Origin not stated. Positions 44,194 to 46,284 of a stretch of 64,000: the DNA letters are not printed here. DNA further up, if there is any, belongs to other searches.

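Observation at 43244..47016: Outer-membrane module (beta-barrel flanked by two paralogous glucodextranase-C-like proteins) embedded inside a maltodextrin ABC operon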

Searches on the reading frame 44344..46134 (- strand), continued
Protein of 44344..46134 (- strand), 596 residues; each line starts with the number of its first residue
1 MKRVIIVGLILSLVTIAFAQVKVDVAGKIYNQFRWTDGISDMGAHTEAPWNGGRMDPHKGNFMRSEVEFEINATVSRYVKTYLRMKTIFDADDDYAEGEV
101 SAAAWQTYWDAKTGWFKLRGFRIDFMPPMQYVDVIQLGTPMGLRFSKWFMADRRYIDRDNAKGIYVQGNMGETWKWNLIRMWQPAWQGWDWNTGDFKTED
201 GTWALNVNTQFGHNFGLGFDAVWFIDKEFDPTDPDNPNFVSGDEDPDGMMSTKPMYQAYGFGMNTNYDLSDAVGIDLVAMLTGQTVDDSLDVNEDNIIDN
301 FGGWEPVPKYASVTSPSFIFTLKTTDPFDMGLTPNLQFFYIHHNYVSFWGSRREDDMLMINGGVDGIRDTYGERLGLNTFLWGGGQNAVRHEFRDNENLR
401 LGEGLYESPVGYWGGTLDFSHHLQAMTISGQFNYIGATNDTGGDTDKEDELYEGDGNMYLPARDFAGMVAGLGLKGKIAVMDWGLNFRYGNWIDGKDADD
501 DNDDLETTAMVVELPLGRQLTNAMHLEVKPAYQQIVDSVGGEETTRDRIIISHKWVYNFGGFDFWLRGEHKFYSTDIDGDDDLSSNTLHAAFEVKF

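Call 68: search_protein_families(library=pfam, alignment_id=A1, max_evalue=1)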
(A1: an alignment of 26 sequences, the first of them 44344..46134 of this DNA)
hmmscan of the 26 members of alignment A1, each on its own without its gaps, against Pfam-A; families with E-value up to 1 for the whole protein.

A. member 1, window:44344-46134:- (596 aa): 0 families

B. families by the number of members that match (of 26 scanned): 2 families
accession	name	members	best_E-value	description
PF13609.12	Porin_4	4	7e-08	Gram-negative porin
PF13505.12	OMP_b-brl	1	0.082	Outer membrane protein beta-barrel domain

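Call 69: search_protein_families(library=pfam, proteins=[L076:8857-11154:+, L084:8581-10680:+, L001:11947-12663:+], max_evalue=1)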
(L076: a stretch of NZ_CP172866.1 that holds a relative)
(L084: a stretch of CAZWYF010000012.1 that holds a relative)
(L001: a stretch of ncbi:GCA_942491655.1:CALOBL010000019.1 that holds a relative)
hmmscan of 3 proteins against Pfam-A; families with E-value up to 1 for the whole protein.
L076:8857-11154:+ (766 aa): 0 families

L084:8581-10680:+ (700 aa): 0 families

L001:11947-12663:+ (238 aa): 4 families
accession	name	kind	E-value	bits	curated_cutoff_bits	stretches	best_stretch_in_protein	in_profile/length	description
PF16561.11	AMPK1_CBM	-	9.9e-08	32.5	26.8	2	145-220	10-79/85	Glycogen recognition site of AMP-activated protein kinase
PF02922.24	CBM_48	-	1.4e-07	32.2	22.4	2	56-95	29-73/83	Carbohydrate-binding module 48 (Isoamylase N-terminal domain)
PF00686.25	CBM_20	-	0.00011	22.4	23.3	1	131-192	2-68/97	Starch binding domain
PF25230.1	DUF7846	-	0.014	15.6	26.3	1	106-189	97-174/177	Domain of unknown function (DUF7846)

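Call 73: find_encoding_contigs(protein=P0001, flank=1000, max_places=3)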
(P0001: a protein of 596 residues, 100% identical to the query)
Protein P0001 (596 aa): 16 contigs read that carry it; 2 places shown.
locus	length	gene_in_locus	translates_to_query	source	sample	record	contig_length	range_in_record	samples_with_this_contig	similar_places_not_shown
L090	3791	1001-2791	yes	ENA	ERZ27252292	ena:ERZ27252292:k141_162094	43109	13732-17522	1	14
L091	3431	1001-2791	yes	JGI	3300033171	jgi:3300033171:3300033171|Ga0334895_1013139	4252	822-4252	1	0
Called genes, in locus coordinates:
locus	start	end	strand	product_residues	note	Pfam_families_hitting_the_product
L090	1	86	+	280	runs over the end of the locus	PF00528:BPD_transp_1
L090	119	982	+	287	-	PF09985:Glucodextran_C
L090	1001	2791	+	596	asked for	-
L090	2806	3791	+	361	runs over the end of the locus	PF09985:Glucodextran_C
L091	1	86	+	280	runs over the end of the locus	PF00528:BPD_transp_1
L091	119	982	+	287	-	PF09985:Glucodextran_C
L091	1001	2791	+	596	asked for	-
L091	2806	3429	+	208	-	?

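Call 80: fold_search(model_id=the predicted structure, library=pdb)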
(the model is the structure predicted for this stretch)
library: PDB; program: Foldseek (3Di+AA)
matches with E <= 10: 889; with E <= 0.001: 383
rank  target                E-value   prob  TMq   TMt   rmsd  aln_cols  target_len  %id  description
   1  9fw9_D                5.3e-10  1.00  0.36  0.32  15.0       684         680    6  Cryo-EM structure of the type 1 pilus assembly platform as part of the FimA-bound chaperone-usher pilus complex (FimDH (released 2025-06-04)
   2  3rfz_E                1.1e-09  1.00  0.34  0.27  13.8       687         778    6  Crystal structure of the FimD usher bound to its cognate FimC:FimH substrate (released 2011-06-01)
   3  3rfz_B                1.1e-09  1.00  0.33  0.26  14.4       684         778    7  Crystal structure of the FimD usher bound to its cognate FimC:FimH substrate (released 2011-06-01)
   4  5ldt_A                1.4e-09  1.00  0.34  0.47  11.0       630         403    9  Crystal Structures of MOMP from Campylobacter jejuni (released 2016-10-26)
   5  8jto                  1.7e-09  1.00  0.29  0.47  14.9       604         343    9  Outer membrane porin of Burkholderia pseudomallei (BpsOmp38) in complex with ceftazidime (released 2024-06-26)
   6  6r2q_B                6.7e-09  1.00  0.39  0.37  15.2       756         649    8  Structure of the Mtr complex (released 2020-04-22)
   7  5ldv                  9.6e-09  1.00  0.30  0.40  11.5       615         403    9  Crystal Structures of MOMP from Campylobacter jejuni (released 2016-10-26)
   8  8wv0_A                1.2e-08  1.00  0.27  0.45  14.8       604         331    8  Outer membrane porin of Burkholderia pseudomallei (BpsOmp38) (released 2024-10-30)
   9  8wv0_B                1.2e-08  1.00  0.25  0.42  17.0       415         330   10  Outer membrane porin of Burkholderia pseudomallei (BpsOmp38) (released 2024-10-30)
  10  5fr8_A                1.8e-08  1.00  0.33  0.29  15.6       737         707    7  Crystal structure of the siderophore receptor PirA from Acinetobacter baumannii (released 2016-05-11)
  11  7eqm_A                2.1e-08  1.00  0.23  0.34  14.4       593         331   10  Apo Truncated VhChiP (Delta 1-19) (released 2022-08-10)
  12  4xnk                  2.3e-08  1.00  0.36  0.48  12.7       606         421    9  X-ray structure of AlgE1 (released 2015-06-03)
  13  5mdo_A                2.6e-08  1.00  0.24  0.34  14.8       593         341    9  Crystal structure of in vitro folded Chitoporin VhChip from Vibrio harveyi (crystal form I) (released 2017-12-20)
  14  7zgx_A                2.6e-08  1.00  0.20  0.14  18.5       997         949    9  S-layer Deinoxanthin Binding Complex, C1 symmetry (released 2022-07-13)
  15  9fxb_D                2.9e-08  1.00  0.35  0.34  15.9       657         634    6  Cryo-EM structure of the type 1 pilus assembly platform as part of the FimI-bound chaperone-usher pilus complex (FimDH (released 2025-06-04)
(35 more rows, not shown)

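Call 86: search_protein_families(library=pfam, proteins=[P0168, P0179, P0239, P0268, P0275, P0287, P0165, P0167, P0170, P0264], max_evalue=0.01)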
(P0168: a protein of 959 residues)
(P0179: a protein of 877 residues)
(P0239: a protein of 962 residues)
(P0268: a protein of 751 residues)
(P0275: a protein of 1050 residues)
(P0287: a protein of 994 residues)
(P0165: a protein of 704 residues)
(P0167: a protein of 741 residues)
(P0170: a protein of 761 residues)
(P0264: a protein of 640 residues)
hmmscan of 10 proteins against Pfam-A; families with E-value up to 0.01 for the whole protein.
P0168 (959 aa): 1 family
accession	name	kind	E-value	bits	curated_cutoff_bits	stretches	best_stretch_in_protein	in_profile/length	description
PF09985.14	Glucodextran_C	-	2.6e-49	168.2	22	1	53-280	3-215/228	C-terminal binding-module, SLH-like, of glucodextranase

P0179 (877 aa): 2 families
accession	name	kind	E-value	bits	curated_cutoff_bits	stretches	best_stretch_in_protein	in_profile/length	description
PF09985.14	Glucodextran_C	-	1.2e-46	159.5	22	1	29-254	3-216/228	C-terminal binding-module, SLH-like, of glucodextranase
PF13505.12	OMP_b-brl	-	0.0092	16.6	28.7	1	676-832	31-169/175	Outer membrane protein beta-barrel domain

P0239 (962 aa): 1 family
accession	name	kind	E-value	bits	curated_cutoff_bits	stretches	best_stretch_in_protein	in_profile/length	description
PF09985.14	Glucodextran_C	-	5.2e-41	141.1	22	1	75-302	5-216/228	C-terminal binding-module, SLH-like, of glucodextranase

P0268 (751 aa): 1 family
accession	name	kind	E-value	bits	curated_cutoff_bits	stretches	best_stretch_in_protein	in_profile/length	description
PF09985.14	Glucodextran_C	-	6.4e-14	52.4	22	1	1-141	89-215/228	C-terminal binding-module, SLH-like, of glucodextranase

P0275 (1050 aa): 2 families
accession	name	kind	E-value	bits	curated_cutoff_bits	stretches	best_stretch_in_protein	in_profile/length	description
PF09985.14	Glucodextran_C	-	3.4e-45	154.8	22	1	170-399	1-215/228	C-terminal binding-module, SLH-like, of glucodextranase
PF18884.5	TSP3_bac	-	1.9e-10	40.8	25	2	36-56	1-21/22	Bacterial TSP3 repeat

P0287 (994 aa): 1 family
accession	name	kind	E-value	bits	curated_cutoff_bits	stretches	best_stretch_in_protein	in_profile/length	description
PF09985.14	Glucodextran_C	-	9.1e-43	146.8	22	1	159-387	4-216/228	C-terminal binding-module, SLH-like, of glucodextranase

P0165 (704 aa): 0 families

P0167 (741 aa): 0 families

P0170 (761 aa): 0 families

P0264 (640 aa): 0 families

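Call 88: find_encoding_contigs(protein=P0179, flank=9000, max_places=2)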
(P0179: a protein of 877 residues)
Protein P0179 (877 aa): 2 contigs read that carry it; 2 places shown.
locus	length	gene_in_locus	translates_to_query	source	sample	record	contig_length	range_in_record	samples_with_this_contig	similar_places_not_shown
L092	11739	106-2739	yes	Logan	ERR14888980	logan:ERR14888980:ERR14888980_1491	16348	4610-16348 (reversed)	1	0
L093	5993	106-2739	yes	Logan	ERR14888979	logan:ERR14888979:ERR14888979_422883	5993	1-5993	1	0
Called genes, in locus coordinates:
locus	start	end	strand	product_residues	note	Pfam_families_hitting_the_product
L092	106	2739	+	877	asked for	PF09985:Glucodextran_C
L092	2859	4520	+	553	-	PF00128:Alpha-amylase, PF16657:Malt_amylase_C (weak)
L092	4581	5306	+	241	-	-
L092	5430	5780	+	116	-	-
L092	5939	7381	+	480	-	PF00989:PAS, PF08448:PAS_4, PF13426:PAS_9 (weak), PF08447:PAS_3, PF08448:PAS_4, PF13426:PAS_9, PF07568:HisKA_2, PF02518:HATPase_c, +2 more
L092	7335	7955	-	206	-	-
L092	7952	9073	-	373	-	PF04055:Radical_SAM, PF13186:SPASM (weak)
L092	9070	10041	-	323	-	PF04055:Radical_SAM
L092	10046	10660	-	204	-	-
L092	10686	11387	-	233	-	-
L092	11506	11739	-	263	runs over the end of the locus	-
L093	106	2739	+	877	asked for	PF09985:Glucodextran_C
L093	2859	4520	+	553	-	PF00128:Alpha-amylase, PF16657:Malt_amylase_C (weak)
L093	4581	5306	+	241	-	-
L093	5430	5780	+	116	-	-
